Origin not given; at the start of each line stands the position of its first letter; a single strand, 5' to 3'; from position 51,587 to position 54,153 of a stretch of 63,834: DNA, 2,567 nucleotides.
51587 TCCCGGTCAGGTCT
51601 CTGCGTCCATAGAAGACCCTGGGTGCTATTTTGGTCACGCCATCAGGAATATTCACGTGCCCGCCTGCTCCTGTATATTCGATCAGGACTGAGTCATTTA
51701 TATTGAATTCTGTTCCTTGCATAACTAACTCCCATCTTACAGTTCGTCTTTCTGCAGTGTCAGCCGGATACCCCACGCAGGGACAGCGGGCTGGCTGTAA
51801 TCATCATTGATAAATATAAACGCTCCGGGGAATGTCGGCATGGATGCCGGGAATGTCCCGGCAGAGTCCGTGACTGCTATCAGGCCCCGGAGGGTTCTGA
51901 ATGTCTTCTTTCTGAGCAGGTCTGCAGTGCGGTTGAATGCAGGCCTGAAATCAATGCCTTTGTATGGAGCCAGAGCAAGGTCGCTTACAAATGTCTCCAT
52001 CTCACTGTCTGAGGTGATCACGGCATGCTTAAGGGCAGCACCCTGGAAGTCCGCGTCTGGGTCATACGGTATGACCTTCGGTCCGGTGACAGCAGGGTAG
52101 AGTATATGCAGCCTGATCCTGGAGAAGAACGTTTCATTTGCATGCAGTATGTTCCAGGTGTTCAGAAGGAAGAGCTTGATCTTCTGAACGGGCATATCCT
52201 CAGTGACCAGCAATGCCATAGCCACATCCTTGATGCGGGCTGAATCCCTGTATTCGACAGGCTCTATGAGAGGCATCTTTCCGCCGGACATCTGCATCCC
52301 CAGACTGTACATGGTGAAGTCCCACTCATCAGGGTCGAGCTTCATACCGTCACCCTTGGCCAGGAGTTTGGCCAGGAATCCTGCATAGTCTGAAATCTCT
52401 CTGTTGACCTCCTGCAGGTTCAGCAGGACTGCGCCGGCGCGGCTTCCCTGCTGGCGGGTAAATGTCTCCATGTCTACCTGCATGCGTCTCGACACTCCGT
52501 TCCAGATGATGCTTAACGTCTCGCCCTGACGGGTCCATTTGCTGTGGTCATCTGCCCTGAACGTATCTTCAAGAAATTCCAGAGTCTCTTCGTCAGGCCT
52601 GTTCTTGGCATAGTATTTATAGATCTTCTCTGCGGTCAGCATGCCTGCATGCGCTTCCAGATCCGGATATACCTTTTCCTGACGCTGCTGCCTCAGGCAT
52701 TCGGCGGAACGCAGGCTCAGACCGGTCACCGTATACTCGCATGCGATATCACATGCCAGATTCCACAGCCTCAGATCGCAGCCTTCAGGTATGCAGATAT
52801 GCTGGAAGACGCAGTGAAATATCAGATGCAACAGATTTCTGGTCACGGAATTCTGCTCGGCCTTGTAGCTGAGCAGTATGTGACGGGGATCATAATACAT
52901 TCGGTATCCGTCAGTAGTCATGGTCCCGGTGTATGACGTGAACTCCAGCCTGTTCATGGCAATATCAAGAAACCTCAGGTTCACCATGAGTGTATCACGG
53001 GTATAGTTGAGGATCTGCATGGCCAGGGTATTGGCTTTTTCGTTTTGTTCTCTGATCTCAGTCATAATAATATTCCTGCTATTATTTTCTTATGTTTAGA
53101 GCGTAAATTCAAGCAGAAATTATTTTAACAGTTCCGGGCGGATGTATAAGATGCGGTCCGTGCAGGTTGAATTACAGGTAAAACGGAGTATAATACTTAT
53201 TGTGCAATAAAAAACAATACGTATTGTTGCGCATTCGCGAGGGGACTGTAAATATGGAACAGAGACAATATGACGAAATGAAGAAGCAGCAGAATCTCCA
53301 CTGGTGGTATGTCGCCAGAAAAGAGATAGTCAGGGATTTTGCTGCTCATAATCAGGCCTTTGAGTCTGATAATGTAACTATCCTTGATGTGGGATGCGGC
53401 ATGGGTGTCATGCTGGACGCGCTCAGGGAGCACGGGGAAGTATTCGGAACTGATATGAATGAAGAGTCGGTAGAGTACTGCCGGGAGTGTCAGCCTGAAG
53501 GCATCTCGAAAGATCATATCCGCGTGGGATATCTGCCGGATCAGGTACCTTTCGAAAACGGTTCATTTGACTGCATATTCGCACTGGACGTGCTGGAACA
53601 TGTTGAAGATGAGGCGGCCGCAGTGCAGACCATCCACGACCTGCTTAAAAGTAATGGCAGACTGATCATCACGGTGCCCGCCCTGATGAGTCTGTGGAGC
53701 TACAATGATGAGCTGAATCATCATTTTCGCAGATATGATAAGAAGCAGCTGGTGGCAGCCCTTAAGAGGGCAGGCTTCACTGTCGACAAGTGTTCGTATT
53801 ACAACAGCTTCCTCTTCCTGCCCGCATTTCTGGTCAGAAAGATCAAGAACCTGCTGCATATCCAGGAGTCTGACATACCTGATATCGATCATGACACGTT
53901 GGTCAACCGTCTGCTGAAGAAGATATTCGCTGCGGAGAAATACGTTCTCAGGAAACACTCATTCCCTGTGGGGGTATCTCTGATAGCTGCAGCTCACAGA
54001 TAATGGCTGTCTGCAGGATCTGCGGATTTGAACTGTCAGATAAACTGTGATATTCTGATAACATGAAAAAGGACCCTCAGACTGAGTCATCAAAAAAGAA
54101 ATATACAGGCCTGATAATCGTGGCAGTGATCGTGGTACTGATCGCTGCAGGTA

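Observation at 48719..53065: Tight cytoplasmic three-gene operon: degenerate DUF2201 (metallopeptidase-like plus VWA-like) protein, signal-less BspA-type LRR protein and AAA+ ATPase. This is the best candidate for an undescribed system.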

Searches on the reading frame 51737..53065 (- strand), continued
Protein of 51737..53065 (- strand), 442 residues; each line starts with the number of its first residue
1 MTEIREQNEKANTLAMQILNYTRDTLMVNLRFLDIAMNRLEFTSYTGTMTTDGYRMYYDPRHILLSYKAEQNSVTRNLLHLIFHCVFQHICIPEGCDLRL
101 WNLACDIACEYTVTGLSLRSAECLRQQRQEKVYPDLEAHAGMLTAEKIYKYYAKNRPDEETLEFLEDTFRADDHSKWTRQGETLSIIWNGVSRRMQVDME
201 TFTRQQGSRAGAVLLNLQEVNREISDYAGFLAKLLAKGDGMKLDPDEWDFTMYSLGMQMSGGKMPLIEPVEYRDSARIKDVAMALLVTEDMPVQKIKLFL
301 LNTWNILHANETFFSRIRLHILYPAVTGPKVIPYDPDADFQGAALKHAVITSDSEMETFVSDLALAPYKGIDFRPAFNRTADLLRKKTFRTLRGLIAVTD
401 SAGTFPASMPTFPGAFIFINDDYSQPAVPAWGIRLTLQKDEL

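Call 52: fold_search(model_id=the predicted structure, library=viral)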
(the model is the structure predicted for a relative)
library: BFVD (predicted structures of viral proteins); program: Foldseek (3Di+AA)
matches with E <= 10: 304; with E <= 0.001: 25
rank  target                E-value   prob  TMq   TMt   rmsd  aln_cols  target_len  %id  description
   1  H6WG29                1.3e-12  1.00  0.40  0.45  10.7       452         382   13  Metallopeptidase [Cyanophage S-TIM5]
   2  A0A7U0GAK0            4.2e-12  1.00  0.44  0.47   8.4       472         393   14  VWA-like domain-containing protein [Klebsiella phage vB_KpP_FBKp27]
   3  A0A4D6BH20            2.6e-11  1.00  0.41  0.40  12.8       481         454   14  (no name in the UniProt tables at hand)
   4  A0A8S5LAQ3            7.3e-11  1.00  0.40  0.42  11.3       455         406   13  Metallopeptidase domain protein [Podoviridae sp. ctBev14]
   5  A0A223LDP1            9.6e-11  1.00  0.43  0.42   9.6       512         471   14  Uncharacterized protein [Bacillus phage PBS1]
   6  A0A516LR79            1.4e-10  1.00  0.44  0.48   8.5       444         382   15  (no name in the UniProt tables at hand)
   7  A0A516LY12            2.1e-10  1.00  0.43  0.47   8.6       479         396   12  (no name in the UniProt tables at hand)
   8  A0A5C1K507            2.1e-10  1.00  0.38  0.42  11.1       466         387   14  Uncharacterized protein [Pseudomonas phage Zuri]
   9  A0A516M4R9            5.1e-10  1.00  0.41  0.40  11.2       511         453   14  (no name in the UniProt tables at hand)
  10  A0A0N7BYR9            7.0e-10  1.00  0.33  0.32  17.5       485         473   12  (no name in the UniProt tables at hand)
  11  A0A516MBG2            2.4e-09  1.00  0.37  0.38  11.1       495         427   12  (no name in the UniProt tables at hand)
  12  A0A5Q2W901            3.9e-09  1.00  0.29  0.30  20.5       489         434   13  (no name in the UniProt tables at hand)
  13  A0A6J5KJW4            1.2e-07  1.00  0.39  0.39  12.7       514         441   10  VWA-like domain containing protein [uncultured Caudovirales phage]
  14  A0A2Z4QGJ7            6.4e-07  1.00  0.26  0.27  19.4       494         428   13  Metallopeptidase domain protein [Ruegeria phage vB_RpoP-V13]
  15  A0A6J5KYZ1            9.9e-07  1.00  0.38  0.35  11.3       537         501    9  VWA-like domain containing protein [uncultured Caudovirales phage]
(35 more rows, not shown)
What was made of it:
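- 51737..53065 (-): Gene 1, a DUF2201-type adaptor of 442 aa. It has an N-terminal helical zincin-like domain and a C-terminal VWA fold. The full length matches phage 'metallopeptidase/VWA-like' proteins (call 52).
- The full-length fold matches phage 'metallopeptidase/VWA-like' proteins (call 52).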

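Call 56: search_protein_families(library=pfam, alignment_id=A4, max_evalue=0.00001)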
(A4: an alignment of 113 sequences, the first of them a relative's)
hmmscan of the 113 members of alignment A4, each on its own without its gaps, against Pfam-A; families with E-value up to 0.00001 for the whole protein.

A. member 1, L001:5795-6790:- (332 aa): 1 family
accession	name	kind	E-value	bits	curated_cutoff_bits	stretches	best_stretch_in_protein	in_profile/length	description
PF00149.33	Metallophos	-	9.9e-11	42.9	21.5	1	44-277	1-190/191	Calcineurin-like phosphoesterase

B. families by the number of members that match (of 113 scanned): 118 families (the first 25 are shown)
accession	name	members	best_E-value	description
PF00005.33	ABC_tran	5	1.4e-38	ABC transporter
PF00004.35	AAA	4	2.4e-46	ATPase family associated with various cellular activities (AAA)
PF01434.24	Peptidase_M41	3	2.5e-65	Peptidase family M41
PF08459.17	UvrC_RNaseH_dom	3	4.9e-54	UvrC RNAse H endonuclease domain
PF01208.23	URO-D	3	1.7e-49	Uroporphyrinogen decarboxylase (URO-D)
PF22920.2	UvrC_RNaseH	3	2.5e-38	UvrC Ribonuclease H-like domain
PF14520.12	HHH_5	3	3e-13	Helix-hairpin-helix domain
PF06480.20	FtsH_ext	3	3.5e-13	FtsH Extracellular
PF17862.7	AAA_lid_3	3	4.6e-12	AAA+ lid domain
PF12826.13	HHH_2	3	7.6e-12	Helix-hairpin-helix motif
PF02151.25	UVR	3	3.9e-11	UvrB/uvrC motif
PF01541.30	GIY-YIG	3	5.7e-10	GIY-YIG catalytic domain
PF01661.27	Macro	2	4.2e-37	Macro domain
PF02310.24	B12-binding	2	7.9e-28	B12 binding domain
PF13241.12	NAD_binding_7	2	8e-24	Putative NAD(P)-binding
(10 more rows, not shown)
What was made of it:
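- Closest known: MoxR-vWA-centric ternary conflict systems. Different: The genomic context is housekeeping (call 56).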

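Call 57: search_protein_families(library=padloc, alignment_id=A4, max_evalue=1e-10)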
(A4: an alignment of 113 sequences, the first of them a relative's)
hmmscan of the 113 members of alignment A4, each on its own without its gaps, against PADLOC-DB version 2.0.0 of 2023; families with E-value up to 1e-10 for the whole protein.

A. member 1, L001:5795-6790:- (332 aa): 0 families

B. families by the number of members that match (of 113 scanned): 144 families (the first 25 are shown)
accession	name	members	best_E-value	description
PDLC04135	mad3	5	5.4e-33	mads_3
PDLC02196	IetA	3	4e-40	-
PDLC02195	IetA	3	2.5e-32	-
PDLC04232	IetA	3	2.6e-29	-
PDLC04231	IetA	3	2.3e-19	-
PDLC04140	mad8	3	7.5e-13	mads_8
PDLC02980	AriA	2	5e-18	-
PDLC04836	PDC-S04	1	6e-108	-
PDLC01742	Cas1b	1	1.5e-83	-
PDLC01335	Cas1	1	1.1e-79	"CAS-I,CAS-II,CAS-III,CAS-IV,CAS-V,CAS-VI; acquisition_1"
PDLC00927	Cas1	1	6.5e-74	CRISPR-associated endonuclease Cas1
PDLC02065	Cas1b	1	3.9e-73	-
PDLC00114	GajB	1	8.8e-72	UrvD helicase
PDLC01248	Cas1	1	1.1e-70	"CAS-I,CAS-II,CAS-III,CAS-IV,CAS-V,CAS-VI; acquisition_1"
PDLC01608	Cas1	1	2e-69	"CAS-I,CAS-II,CAS-III,CAS-IV,CAS-V,CAS-VI; acquisition_1"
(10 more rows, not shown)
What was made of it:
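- On Known anti-phage defence systems (PADLOC-DB v2): Of 113 flanking ORFs, the common families are ABC transporters, FtsH, UvrC and URO-D, with single Cas1 and RT hits (calls 56-57).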

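Call 58: find_encoding_contigs(protein=P0003, flank=6000, max_places=1)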
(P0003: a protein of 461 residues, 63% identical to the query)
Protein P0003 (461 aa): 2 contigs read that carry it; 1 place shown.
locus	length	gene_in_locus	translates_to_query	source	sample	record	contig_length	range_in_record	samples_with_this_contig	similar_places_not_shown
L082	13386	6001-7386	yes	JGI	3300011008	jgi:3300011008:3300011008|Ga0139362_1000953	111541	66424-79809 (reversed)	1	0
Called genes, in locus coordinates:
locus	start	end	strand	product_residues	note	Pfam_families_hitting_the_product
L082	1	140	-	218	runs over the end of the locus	PF01473:Choline_bind_1 (weak), PF19127:Choline_bind_3, PF01473:Choline_bind_1 (weak), PF19127:Choline_bind_3 (weak), PF12385:Peptidase_C70, PF13529:Peptidase_C39_2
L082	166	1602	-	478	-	PF00488:MutS_V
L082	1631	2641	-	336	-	-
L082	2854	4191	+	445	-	PF01523:PmbA_TldD_1st (weak), PF19289:PmbA_TldD_3rd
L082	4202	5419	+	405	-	PF19289:PmbA_TldD_3rd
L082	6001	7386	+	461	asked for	PF13203:DUF2201_N (weak)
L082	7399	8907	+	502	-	PF13306:LRR_5, PF13855:LRR_8 (faint), PF13306:LRR_5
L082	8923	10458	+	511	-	PF13401:AAA_22 (faint), PF00004:AAA, PF07728:AAA_5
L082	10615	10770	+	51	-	PF00301:Rubredoxin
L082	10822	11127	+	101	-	-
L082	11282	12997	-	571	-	PF02878:PGM_PMM_I, PF02879:PGM_PMM_II, PF02880:PGM_PMM_III, PF00408:PGM_PMM_IV (weak)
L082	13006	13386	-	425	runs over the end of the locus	PF01743:PolyA_pol, PF12627:PolyA_pol_RNAbd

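Call 59: find_encoding_contigs(protein=P0006, flank=6000, max_places=1)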
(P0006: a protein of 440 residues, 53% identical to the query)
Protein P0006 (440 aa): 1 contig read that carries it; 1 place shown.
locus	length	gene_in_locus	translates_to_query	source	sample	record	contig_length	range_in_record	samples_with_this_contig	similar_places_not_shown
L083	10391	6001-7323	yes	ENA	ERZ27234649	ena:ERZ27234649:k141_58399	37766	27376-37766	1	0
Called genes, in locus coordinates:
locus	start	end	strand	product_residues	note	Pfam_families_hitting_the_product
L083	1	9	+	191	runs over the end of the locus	-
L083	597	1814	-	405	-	-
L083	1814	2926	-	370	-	-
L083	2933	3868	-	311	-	PF00493:MCM, PF20030:bpMoxR, PF07726:AAA_3, PF07728:AAA_5, PF17863:AAA_lid_2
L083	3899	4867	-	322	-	-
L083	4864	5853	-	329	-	PF00149:Metallophos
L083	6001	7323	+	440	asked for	-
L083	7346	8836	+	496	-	PF13306:LRR_5, PF13855:LRR_8 (faint), PF13306:LRR_5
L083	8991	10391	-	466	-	?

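Call 60: find_encoding_contigs(protein=P0012, flank=6000, max_places=1)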
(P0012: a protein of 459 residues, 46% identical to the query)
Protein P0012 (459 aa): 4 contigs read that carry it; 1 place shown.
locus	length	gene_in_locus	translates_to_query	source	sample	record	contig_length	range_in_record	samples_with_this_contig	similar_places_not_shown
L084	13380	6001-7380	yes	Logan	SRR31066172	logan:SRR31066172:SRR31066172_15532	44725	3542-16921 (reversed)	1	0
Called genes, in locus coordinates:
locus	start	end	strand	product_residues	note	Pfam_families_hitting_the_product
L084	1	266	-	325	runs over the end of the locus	PF00005:ABC_tran, PF02463:SMC_N (weak), PF13304:AAA_21 (weak), PF08352:oligo_HPY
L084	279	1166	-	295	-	PF12911:OppC_N, PF00528:BPD_transp_1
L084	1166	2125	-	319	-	PF19300:BPD_transp_1_N, PF00528:BPD_transp_1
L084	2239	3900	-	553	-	PF00496:SBP_bac_5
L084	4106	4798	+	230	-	PF00072:Response_reg, PF00486:Trans_reg_C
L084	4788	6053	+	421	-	PF00512:HisKA, PF02518:HATPase_c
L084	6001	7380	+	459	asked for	-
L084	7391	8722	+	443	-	PF13306:LRR_5, PF13855:LRR_8 (faint), PF13306:LRR_5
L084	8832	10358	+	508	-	PF13401:AAA_22 (weak), PF00004:AAA, PF07728:AAA_5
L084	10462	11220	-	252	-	PF03372:Exo_endo_phos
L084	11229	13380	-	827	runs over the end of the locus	-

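Call 61: find_encoding_contigs(protein=P0037, flank=6000, max_places=1)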
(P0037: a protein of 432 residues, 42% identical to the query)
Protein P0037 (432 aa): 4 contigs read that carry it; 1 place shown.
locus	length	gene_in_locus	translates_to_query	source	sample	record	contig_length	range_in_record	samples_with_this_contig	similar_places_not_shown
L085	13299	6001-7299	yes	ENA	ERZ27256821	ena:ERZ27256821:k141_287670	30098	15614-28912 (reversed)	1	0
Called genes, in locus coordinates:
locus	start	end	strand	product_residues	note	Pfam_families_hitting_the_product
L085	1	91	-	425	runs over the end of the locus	?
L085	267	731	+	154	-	-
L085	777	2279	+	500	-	PF02074:Peptidase_M32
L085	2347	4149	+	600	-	PF08439:Peptidase_M3_N, PF01432:Peptidase_M3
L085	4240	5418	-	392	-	PF09002:Card1_endonuc (weak)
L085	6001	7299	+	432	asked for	PF13203:DUF2201_N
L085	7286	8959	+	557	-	-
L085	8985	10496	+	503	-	PF13401:AAA_22 (faint), PF20030:bpMoxR (faint), PF00004:AAA, PF07728:AAA_5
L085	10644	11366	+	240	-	PF16481:DUF5058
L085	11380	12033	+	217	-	-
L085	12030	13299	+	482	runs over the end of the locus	PF01546:Peptidase_M20, PF07687:M20_dimer (weak)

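Call 62: find_encoding_contigs(protein=P0002, flank=6000, max_places=1)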
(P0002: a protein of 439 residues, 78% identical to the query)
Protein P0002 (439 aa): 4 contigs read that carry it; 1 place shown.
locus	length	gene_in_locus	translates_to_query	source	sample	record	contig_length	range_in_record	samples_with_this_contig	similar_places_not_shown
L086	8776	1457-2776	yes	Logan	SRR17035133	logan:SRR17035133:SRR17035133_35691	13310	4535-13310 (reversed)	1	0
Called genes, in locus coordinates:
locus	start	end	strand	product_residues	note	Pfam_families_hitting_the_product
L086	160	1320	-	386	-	PF03816:LytR_cpsA_psr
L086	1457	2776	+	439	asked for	PF13203:DUF2201_N (weak)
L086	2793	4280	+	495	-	PF13306:LRR_5, PF13855:LRR_8 (faint), PF13306:LRR_5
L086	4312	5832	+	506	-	PF13401:AAA_22 (faint), PF00004:AAA, PF07728:AAA_5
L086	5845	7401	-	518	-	-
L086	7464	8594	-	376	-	PF01183:Glyco_hydro_25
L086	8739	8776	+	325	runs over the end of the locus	PF09992:NAGPA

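Call 63: find_encoding_contigs(protein=P0007, flank=6000, max_places=1)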
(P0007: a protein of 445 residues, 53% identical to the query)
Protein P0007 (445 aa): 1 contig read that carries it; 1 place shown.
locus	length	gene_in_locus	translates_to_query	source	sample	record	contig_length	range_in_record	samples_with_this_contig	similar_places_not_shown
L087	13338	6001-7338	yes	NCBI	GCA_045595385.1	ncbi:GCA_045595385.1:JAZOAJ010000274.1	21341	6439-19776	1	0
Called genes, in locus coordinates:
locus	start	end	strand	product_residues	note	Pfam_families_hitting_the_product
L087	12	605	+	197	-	-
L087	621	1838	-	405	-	-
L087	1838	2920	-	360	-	-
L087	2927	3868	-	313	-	PF00493:MCM, PF20030:bpMoxR, PF00004:AAA (weak), PF07726:AAA_3, PF07728:AAA_5, PF17863:AAA_lid_2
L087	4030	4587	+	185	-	PF04542:Sigma70_r2, PF08281:Sigma70_r4_2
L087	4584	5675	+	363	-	PF14257:DUF4349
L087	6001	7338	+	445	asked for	-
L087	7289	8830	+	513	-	PF13306:LRR_5, PF13855:LRR_8 (faint), PF13306:LRR_5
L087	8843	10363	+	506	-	PF13401:AAA_22 (faint), PF20030:bpMoxR (faint), PF00004:AAA (weak), PF07728:AAA_5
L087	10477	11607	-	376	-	PF01183:Glyco_hydro_25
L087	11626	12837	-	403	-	PF00291:PALP, PF13291:ACT_4 (weak)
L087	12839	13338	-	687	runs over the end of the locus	?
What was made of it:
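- L086 and L087 share this synteny (calls 62-63).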

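Call 64: find_encoding_contigs(protein=P0023, flank=6000, max_places=1)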
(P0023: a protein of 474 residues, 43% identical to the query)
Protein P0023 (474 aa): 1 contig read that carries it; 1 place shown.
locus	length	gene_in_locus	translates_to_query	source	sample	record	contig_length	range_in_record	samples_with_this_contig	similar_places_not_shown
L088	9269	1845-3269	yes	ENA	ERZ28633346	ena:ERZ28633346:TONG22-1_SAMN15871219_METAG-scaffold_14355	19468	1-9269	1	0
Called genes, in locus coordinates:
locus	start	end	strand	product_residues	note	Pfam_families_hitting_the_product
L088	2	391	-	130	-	?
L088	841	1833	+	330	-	PF00753:Lactamase_B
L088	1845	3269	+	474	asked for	PF13203:DUF2201_N (weak)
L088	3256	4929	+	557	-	-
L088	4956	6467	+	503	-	PF13401:AAA_22 (faint), PF00004:AAA, PF07728:AAA_5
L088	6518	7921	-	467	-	PF00999:Na_H_Exchanger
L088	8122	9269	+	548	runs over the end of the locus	PF00916:Sulfate_transp, PF01740:STAS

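Call 65: find_encoding_contigs(protein=P0051, flank=6000, max_places=1)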
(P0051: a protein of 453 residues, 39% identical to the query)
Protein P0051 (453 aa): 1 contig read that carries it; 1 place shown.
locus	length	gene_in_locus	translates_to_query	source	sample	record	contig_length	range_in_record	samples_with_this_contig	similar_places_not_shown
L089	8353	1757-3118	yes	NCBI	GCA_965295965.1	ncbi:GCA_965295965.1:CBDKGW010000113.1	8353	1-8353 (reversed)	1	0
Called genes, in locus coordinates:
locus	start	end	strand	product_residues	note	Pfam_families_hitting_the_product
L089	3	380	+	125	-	?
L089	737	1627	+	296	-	PF00892:EamA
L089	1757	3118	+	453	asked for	PF13203:DUF2201_N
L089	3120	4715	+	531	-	-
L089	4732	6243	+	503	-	PF13401:AAA_22 (faint), PF00004:AAA, PF07728:AAA_5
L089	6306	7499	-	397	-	PF00375:SDF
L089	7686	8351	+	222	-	?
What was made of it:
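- The envelope context is confined to close relatives; flanks elsewhere are unrelated housekeeping genes (calls 56, 58-65).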

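Call 96: find_related_loci(query=A1, collection=viral_contigs, flank=7000)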
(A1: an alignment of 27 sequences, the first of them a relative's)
Query A1 (442 aa) in viral_contigs; peptide patterns used: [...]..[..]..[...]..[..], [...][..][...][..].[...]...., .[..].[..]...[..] (x = any residue, [..] = any of these).
72 stretches matched a pattern; 5 encode a relative of the query (tblastn E <= 1e-3); 5 distinct loci.
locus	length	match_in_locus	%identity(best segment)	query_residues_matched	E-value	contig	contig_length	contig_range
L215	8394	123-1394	33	7-440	7e-83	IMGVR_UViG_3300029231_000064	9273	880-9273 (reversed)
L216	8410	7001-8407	32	9-442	6e-82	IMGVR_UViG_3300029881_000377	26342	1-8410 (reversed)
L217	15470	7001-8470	33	5-442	5e-81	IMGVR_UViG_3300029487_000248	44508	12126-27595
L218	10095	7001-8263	30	14-442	2e-67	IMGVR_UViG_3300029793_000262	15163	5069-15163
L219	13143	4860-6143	30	4-442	2e-57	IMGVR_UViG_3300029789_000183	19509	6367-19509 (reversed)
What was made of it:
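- Only 5 of 2.9 million viral contigs carry a relative (call 96). Only 5 of 2.9 million IMG/VR contigs carry a relative (call 96).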

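Call 98: search_protein_representatives(alignment_id=A1)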
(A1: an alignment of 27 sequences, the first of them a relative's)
Query: 27 sequences, 433 profile positions. Proteins with E-value up to 0.001 (for the whole library): 9598; up to 1e-10: 4079; up to 1e-30: 1321. The best 150 are listed.
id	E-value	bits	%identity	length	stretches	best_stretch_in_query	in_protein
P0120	1.1e-186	637.3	-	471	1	7-433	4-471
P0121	2.5e-182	622.9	-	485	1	8-433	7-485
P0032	4.7e-182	622.0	-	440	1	6-433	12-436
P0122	3.5e-180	615.8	-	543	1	4-432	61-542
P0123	9.0e-179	611.2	-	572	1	3-433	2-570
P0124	5.5e-172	588.8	-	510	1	4-433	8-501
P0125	9.6e-172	588.0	-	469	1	6-433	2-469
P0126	3.6e-170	582.8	-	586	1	8-433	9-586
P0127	4.1e-170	582.6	-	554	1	6-433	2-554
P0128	5.0e-170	582.4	-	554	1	3-433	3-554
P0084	9.9e-169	578.1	-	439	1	4-433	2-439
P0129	1.1e-168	578.0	-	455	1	13-433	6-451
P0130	4.3e-167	572.7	-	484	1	6-433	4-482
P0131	1.0e-165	568.1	-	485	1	6-433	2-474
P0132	4.4e-165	566.1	-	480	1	9-433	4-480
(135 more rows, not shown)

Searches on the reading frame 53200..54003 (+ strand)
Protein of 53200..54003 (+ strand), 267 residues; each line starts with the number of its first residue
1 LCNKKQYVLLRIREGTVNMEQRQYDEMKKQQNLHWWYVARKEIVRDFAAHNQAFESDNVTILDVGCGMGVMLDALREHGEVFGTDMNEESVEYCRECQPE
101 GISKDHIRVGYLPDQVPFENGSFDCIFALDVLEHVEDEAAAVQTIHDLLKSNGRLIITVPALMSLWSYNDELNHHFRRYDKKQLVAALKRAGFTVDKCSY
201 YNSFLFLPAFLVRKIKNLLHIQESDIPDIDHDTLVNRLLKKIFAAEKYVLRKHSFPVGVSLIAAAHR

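Call 85: search_protein_families(library=pfam, proteins=[window:53200-54003:+], max_evalue=0.0001)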
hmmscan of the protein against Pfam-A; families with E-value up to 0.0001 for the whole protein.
window:53200-54003:+ (267 aa): 8 families
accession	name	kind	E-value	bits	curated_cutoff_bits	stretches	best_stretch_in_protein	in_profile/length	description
PF13489.12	Methyltransf_23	-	2.1e-21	76.8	27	1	55-196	20-162/164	Methyltransferase domain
PF08241.18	Methyltransf_11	-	7e-19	68.7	21.2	1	62-157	1-95/95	Methyltransferase domain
PF13847.12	Methyltransf_31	-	1.6e-17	64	27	1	56-168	2-114/145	Methyltransferase domain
PF13649.12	Methyltransf_25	-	7.8e-16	59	27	1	61-153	1-97/97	Methyltransferase domain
PF08242.18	Methyltransf_12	-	5.2e-15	56.4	30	1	62-155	1-98/98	Methyltransferase domain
PF01209.24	Ubie_methyltran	-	6.3e-07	29.4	20.1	1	22-157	18-151/233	ubiE/COQ5 methyltransferase family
PF07021.18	MetW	-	3.7e-06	27.1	21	1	58-162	14-112/193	Methionine biosynthesis protein MetW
PF02353.26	CMAS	-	8.1e-06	25.8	27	1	60-157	65-164/273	Mycolic acid cyclopropane synthetase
